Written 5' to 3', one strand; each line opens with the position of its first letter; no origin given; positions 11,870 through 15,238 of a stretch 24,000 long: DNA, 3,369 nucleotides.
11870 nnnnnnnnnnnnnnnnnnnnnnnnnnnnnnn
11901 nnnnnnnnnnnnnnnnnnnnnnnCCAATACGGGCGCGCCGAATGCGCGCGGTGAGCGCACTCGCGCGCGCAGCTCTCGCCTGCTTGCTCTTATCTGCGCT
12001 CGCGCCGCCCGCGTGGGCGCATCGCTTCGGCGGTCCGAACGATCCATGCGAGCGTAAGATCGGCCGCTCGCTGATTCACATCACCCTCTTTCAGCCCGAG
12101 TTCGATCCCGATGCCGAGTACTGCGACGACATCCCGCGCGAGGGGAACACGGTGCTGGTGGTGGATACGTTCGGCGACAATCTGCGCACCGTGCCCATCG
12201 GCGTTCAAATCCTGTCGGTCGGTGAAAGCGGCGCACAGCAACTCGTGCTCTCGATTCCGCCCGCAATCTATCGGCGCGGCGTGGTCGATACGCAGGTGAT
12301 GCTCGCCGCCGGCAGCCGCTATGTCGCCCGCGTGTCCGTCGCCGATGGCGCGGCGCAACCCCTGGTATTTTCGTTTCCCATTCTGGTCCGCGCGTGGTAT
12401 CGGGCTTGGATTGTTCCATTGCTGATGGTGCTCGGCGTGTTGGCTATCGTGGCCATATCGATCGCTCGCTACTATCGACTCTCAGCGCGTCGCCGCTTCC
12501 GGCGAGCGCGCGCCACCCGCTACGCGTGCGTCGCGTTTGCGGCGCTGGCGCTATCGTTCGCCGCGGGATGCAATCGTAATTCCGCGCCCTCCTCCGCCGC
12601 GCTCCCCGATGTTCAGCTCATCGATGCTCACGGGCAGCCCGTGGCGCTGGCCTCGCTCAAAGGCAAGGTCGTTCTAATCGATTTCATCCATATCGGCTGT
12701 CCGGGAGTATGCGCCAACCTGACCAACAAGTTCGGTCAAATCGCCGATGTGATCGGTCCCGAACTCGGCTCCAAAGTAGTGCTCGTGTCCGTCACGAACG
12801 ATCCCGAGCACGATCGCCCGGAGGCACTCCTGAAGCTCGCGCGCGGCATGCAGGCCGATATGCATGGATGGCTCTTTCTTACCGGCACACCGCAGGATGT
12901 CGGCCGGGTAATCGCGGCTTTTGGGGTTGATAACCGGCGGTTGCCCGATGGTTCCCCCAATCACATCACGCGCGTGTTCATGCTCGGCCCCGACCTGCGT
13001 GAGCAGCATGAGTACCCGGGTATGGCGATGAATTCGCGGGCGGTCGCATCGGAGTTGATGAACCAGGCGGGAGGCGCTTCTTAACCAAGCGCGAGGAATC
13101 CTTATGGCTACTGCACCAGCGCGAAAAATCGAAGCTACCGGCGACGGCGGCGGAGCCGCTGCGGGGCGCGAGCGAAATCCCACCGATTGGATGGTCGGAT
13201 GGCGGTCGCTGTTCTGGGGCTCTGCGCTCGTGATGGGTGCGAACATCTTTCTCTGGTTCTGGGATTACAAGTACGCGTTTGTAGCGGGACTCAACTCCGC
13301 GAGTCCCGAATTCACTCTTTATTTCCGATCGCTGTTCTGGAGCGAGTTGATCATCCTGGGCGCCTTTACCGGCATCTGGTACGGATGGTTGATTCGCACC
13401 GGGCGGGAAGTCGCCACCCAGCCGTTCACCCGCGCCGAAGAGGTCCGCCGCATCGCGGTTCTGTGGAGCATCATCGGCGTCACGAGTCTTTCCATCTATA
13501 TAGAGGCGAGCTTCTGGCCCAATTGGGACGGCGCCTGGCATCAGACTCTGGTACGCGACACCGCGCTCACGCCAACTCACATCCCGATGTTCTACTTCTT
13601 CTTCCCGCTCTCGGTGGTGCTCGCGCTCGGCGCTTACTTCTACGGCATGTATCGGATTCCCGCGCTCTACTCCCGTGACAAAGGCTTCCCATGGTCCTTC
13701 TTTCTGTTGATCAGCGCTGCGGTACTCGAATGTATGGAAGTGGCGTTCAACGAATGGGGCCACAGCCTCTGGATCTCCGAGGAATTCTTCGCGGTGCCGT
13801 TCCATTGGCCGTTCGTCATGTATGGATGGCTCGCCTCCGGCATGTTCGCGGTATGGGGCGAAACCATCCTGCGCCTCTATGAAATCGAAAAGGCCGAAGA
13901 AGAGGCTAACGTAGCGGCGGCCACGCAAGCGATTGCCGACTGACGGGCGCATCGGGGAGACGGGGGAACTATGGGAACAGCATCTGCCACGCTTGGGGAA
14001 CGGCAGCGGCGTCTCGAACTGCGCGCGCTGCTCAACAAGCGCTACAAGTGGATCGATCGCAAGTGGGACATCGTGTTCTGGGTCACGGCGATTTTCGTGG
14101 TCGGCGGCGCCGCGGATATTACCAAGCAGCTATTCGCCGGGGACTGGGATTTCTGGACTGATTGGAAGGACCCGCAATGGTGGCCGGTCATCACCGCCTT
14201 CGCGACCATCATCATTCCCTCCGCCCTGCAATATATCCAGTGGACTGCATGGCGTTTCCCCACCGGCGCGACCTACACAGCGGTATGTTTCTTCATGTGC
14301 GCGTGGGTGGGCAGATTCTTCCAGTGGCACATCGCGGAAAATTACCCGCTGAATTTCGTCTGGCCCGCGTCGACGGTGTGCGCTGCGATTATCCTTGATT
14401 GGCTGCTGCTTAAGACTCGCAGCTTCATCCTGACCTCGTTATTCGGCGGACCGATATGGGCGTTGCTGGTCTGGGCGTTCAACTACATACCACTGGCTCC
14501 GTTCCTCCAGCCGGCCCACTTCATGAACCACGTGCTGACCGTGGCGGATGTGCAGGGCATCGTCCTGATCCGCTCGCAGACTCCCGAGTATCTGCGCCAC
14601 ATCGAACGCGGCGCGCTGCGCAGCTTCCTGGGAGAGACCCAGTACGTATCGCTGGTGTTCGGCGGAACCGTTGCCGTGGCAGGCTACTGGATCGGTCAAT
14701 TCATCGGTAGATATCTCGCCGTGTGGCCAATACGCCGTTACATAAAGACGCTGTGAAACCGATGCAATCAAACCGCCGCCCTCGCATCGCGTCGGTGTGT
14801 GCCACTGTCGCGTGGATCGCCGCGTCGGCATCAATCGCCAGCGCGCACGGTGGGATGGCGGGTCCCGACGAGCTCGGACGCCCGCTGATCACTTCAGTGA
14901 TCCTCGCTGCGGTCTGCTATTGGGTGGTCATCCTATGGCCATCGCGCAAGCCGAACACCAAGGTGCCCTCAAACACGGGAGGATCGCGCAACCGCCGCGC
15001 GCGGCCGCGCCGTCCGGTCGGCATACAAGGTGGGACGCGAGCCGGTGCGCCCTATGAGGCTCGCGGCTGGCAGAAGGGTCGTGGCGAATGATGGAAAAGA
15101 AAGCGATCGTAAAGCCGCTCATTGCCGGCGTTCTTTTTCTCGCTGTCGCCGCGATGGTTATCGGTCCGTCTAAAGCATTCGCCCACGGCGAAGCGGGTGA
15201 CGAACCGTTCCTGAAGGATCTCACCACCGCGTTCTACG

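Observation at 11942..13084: Sco1/SenC copper chaperone fused to an unassigned periplasmic domain, directly upstream of pmoC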

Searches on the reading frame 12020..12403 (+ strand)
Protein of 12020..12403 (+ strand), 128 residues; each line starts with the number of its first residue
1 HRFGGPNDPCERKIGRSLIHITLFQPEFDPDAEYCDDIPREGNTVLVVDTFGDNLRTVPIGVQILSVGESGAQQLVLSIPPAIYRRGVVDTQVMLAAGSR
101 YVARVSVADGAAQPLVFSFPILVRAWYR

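Call 27: find_homologous_proteins(query=window:12020-12403:+, max_evalue=0.01)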
Query window:12020-12403:+ (128 aa): 103 proteins with E <= 0.01 among 114 candidates.
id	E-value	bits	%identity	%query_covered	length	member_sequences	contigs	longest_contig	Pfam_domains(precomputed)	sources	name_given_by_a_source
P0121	1.0e-54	202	71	100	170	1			-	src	-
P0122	2.7e-51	191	68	100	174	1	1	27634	-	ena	-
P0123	4.6e-51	190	66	100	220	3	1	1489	-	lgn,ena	-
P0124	5.0e-51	190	64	100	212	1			-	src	-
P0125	3.4e-50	187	65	100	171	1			-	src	-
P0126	4.9e-50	187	66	100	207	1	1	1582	-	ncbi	-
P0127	8.6e-50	186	65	100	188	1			-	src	-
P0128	8.6e-49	183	66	94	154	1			-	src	-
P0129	9.2e-49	183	63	99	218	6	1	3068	-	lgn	-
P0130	1.4e-48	182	63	100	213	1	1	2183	-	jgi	jgi:hypothetical protein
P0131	2.2e-48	181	63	100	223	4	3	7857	-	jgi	jgi:hypothetical protein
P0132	2.0e-46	175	60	100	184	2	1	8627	-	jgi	jgi:hypothetical protein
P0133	2.1e-46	175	67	94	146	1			-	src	-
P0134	2.6e-46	175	60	100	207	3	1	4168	-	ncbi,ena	-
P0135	3.7e-46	174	60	100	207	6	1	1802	-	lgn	-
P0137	4.5e-46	174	60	100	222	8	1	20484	-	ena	-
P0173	1.2e-42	163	58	100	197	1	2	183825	-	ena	-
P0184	5.3e-41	158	56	100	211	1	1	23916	-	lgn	-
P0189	6.1e-40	154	56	98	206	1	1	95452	-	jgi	-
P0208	1.4e-33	134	49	99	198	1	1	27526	-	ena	-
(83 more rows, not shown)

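Call 28: find_encoding_contigs(protein=P0173, flank=7000, max_places=2)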
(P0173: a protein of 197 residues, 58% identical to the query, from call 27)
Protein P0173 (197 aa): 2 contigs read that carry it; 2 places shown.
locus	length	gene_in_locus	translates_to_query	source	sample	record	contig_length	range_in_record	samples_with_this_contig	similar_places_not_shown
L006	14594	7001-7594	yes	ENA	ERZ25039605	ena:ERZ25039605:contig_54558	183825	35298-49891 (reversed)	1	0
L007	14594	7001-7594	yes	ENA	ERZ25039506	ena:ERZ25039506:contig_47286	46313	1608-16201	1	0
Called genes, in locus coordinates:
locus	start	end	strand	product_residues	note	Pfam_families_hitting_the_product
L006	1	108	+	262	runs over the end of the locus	PF00872:Transposase_mut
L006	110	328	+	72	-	-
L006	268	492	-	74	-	-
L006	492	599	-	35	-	-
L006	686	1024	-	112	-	-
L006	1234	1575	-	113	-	-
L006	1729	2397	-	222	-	-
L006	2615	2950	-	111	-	-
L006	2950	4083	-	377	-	PF13191:AAA_16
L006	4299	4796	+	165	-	PF13442:Cytochrome_CBB3 (weak), PF00034:Cytochrom_C (weak)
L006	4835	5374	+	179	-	-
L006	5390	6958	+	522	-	PF00732:GMC_oxred_N, PF05199:GMC_oxred_C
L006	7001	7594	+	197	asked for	-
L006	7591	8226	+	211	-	PF00578:AhpC-TSA (weak), PF02630:SCO1-SenC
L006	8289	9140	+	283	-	PF04896:AmoC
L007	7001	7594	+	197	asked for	-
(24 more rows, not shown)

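Call 29: find_encoding_contigs(protein=P0189, flank=7000, max_places=2)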
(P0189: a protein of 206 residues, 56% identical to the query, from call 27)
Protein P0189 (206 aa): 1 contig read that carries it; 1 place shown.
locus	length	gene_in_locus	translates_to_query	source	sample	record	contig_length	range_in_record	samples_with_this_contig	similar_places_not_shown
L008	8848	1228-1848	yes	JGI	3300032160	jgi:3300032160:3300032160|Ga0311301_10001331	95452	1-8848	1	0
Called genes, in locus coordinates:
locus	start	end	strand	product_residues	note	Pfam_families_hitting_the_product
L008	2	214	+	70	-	?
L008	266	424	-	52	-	-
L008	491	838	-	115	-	PF15919:HicB_lk_antitox, PF15970:HicB-like_2 (weak)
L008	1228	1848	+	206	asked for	-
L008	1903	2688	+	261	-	PF02461:AMO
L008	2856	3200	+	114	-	-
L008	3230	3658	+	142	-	PF04744:Monooxygenase_B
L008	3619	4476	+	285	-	PF04744:Monooxygenase_B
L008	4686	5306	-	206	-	PF14103:DUF4276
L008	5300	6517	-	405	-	PF02463:SMC_N (weak), PF13175:AAA_15 (weak), PF13476:AAA_23, PF11398:DUF2813 (faint), PF13304:AAA_21, PF13175:AAA_15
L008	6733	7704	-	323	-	PF00296:Bac_luciferase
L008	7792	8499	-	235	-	-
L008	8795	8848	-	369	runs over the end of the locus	PF04909:Amidohydro_2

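Call 30: find_encoding_contigs(protein=P0122, flank=7000, max_places=2)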
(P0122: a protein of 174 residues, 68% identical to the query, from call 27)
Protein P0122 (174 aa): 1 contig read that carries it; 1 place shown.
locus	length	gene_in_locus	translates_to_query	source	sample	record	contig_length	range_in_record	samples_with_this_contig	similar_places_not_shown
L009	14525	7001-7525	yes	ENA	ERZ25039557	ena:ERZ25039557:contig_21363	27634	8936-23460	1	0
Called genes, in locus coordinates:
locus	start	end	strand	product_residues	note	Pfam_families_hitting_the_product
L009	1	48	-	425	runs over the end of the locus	PF09594:GT87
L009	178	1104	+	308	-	PF13649:Methyltransf_25 (faint)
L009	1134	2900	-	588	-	PF00528:BPD_transp_1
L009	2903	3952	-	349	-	PF01547:SBP_bac_1, PF13531:SBP_bac_11, PF13416:SBP_bac_8, PF13343:SBP_bac_6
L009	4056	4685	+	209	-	PF00083:Sugar_tr, PF07690:MFS_1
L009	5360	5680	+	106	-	-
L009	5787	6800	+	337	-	PF00732:GMC_oxred_N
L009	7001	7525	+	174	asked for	-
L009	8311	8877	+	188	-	PF04896:AmoC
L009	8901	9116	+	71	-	PF04896:AmoC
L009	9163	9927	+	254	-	PF02461:AMO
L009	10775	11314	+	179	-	PF04744:Monooxygenase_B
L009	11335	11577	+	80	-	PF04744:Monooxygenase_B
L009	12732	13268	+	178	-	PF25963:Beta-barrel_AAEA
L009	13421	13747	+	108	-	-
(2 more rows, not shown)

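Call 51: find_encoding_contigs(protein=P0137, flank=6000, max_places=1)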
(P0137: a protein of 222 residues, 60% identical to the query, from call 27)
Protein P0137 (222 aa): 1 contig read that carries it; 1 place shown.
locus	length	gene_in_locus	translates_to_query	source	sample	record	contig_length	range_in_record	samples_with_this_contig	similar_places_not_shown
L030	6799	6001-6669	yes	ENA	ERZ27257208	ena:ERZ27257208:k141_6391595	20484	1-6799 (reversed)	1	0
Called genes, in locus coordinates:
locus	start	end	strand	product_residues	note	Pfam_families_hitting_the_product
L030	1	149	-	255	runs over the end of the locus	-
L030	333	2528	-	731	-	PF00034:Cytochrom_C (faint)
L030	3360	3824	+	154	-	PF00034:Cytochrom_C, PF13442:Cytochrome_CBB3 (weak)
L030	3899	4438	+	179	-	PF13618:Gluconate_2-dh3 (weak)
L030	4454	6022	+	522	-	PF00890:FAD_binding_2 (faint), PF01266:DAO (faint), PF00732:GMC_oxred_N, PF05199:GMC_oxred_C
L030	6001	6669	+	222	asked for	-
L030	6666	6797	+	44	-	?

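Call 52: find_encoding_contigs(protein=P0184, flank=6000, max_places=1)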
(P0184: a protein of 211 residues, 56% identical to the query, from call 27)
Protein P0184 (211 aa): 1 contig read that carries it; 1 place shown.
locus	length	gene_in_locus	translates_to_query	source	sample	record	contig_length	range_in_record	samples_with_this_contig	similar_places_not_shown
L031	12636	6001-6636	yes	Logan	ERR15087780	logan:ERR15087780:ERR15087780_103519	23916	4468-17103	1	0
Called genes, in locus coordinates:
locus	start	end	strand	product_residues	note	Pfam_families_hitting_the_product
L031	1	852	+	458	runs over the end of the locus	-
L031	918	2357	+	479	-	PF01262:AlaDh_PNT_C (weak), PF01494:FAD_binding_3 (faint), PF00890:FAD_binding_2, PF01266:DAO, PF03486:HI0933_like (weak), PF07992:Pyr_redox_2 (weak), PF12831:FAD_oxidored, PF13450:NAD_binding_8 (faint)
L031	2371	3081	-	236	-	PF13453:Zn_ribbon_TFIIB (faint)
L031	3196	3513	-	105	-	PF21476:PF0610-like_N, PF23470:Zn_ribbon_PF0610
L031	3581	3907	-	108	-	PF21173:DksA-like_N, PF01258:zf-dskA_traR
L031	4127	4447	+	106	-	-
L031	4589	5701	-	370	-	PF00465:Fe-ADH, PF13685:Fe-ADH_2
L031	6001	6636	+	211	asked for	-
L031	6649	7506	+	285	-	PF04896:AmoC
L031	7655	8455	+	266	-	PF02461:AMO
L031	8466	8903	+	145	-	-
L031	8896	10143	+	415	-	PF04744:Monooxygenase_B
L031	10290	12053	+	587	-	PF07731:Cu-oxidase_2, PF07732:Cu-oxidase_3, PF00394:Cu-oxidase (weak)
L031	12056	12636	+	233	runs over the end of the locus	-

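Call 53: find_encoding_contigs(protein=P0208, flank=6000, max_places=1)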
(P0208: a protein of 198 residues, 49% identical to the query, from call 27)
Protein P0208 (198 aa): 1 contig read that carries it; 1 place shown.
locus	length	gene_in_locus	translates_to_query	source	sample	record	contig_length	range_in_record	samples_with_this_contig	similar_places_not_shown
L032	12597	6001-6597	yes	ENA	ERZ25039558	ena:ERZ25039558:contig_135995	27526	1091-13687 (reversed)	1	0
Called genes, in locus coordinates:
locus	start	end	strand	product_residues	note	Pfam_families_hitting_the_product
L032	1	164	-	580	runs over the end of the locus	PF02776:TPP_enzyme_N, PF00205:TPP_enzyme_M, PF02775:TPP_enzyme_C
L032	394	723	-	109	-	PF08240:ADH_N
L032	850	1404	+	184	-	PF01243:PNPOx_N, PF12900:Pyridox_ox_2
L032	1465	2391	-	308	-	PF00144:Beta-lactamase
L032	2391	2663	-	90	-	-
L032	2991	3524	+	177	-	-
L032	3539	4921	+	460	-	PF00890:FAD_binding_2 (faint), PF00732:GMC_oxred_N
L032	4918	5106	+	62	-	PF05199:GMC_oxred_C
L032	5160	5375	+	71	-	-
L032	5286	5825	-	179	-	PF00034:Cytochrom_C, PF13442:Cytochrome_CBB3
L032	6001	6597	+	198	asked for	-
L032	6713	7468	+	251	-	PF04896:AmoC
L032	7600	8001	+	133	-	PF02461:AMO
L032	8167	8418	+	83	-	PF02461:AMO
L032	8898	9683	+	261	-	PF04744:Monooxygenase_B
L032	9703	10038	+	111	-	PF04744:Monooxygenase_B (weak)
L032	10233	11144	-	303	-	PF13424:TPR_12, PF13432:TPR_16 (weak), PF14559:TPR_19 (weak), PF07719:TPR_2 (weak), PF13414:TPR_11 (weak), PF13424:TPR_12, PF13432:TPR_16 (weak), PF14559:TPR_19 (weak), +12 more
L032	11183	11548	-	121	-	PF13414:TPR_11 (weak)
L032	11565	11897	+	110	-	-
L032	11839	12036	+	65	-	-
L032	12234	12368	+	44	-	-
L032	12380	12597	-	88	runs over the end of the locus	-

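Call 59: find_encoding_contigs(protein=P0132, flank=5000, max_places=1)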
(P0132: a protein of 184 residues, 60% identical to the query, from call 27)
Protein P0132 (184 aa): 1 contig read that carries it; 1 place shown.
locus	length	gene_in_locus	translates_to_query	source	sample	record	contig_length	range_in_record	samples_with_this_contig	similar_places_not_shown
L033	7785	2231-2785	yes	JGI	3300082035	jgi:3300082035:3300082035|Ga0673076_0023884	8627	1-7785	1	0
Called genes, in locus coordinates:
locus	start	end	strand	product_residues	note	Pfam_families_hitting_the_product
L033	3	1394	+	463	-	?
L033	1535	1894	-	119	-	PF13442:Cytochrome_CBB3, PF00034:Cytochrom_C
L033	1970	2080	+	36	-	-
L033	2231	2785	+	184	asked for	-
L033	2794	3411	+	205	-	PF00578:AhpC-TSA (faint), PF08534:Redoxin (faint), PF02630:SCO1-SenC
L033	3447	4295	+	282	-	PF04896:AmoC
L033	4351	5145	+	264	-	PF02461:AMO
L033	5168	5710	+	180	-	-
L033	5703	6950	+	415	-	PF04744:Monooxygenase_B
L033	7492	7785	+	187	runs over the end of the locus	PF05685:Uma2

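Call 65: search_protein_families(library=pfam, proteins=[P0173], max_evalue=0.01)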
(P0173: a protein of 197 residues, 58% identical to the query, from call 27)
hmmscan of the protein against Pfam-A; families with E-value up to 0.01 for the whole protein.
P0173 (197 aa): 0 families

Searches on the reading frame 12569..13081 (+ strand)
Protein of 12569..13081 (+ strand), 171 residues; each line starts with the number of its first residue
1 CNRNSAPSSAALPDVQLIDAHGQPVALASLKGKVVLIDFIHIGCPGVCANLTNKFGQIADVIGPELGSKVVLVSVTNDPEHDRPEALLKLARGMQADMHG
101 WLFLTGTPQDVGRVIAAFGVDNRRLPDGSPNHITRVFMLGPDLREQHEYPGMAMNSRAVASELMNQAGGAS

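Call 60: search_solved_structures(query=window:12569-13081:+, max_evalue=0.001, show_alignments=2)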
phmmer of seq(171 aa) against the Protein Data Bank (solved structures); distinct sequences matched with E-value up to 0.001: 17.
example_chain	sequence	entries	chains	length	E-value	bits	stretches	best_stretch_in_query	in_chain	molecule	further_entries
1xzo_A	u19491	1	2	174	3e-12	50.1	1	20-152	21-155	Hypothetical protein ypmQ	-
1on4_A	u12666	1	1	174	3.1e-12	50.1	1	20-152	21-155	Sco1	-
4wbj_A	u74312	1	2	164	1.2e-10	44.9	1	14-142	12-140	Blr1131 protein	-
4wbr_D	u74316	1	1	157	2.6e-10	43.8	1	15-142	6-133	Blr1131 protein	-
4txo_D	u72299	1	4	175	3.6e-09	40.1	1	14-142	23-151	Blr1131 protein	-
4hde_A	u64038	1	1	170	4.9e-09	39.7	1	11-151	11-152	SCO1/SenC family lipoprotein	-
2k6v_A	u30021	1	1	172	7.8e-08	35.8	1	22-124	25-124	Putative cytochrome c oxidase assembly protein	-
2rli_A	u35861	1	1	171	9.1e-07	32.3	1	13-152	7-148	SCO2 protein homolog, mitochondrial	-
3me7_A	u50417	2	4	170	1.1e-06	32.1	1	13-152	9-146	Putative uncharacterized protein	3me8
6n5u_A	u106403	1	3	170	2.6e-05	27.6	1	16-127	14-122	Protein SCO1 homolog 1, mitochondrial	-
4bpy_A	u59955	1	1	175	5.9e-05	26.4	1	12-108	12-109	SCO PROTEIN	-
2b7j_A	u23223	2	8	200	0.00028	24.2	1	15-119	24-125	SCO1 protein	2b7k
2ggt_A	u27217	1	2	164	0.00034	23.9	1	32-153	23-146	SCO1 protein homolog, mitochondrial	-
1wp0_A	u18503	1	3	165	0.00035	23.9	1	32-153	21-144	SCO1 protein homolog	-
2hrf_A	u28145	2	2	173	0.00039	23.7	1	32-153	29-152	SCO1 protein homolog, mitochondrial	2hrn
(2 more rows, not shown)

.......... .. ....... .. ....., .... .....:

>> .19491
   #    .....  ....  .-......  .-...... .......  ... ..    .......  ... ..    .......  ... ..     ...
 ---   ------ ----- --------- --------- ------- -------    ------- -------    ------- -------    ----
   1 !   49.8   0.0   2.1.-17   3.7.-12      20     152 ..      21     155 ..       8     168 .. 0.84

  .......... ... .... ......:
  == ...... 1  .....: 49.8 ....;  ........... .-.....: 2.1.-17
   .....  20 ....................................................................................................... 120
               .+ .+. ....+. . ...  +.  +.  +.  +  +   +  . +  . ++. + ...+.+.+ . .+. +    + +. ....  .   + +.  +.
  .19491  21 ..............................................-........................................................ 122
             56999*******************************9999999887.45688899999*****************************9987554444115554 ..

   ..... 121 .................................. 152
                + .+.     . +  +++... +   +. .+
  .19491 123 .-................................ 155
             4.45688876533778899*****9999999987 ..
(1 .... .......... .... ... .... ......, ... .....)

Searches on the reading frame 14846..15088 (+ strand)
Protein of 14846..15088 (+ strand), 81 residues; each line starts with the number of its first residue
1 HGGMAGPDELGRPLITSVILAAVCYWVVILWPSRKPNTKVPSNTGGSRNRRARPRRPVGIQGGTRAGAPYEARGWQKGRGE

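Call 74: search_solved_structures(query=window:14846-15088:+, max_evalue=10)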
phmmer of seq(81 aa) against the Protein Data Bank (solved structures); distinct sequences matched with E-value up to 10: 0.
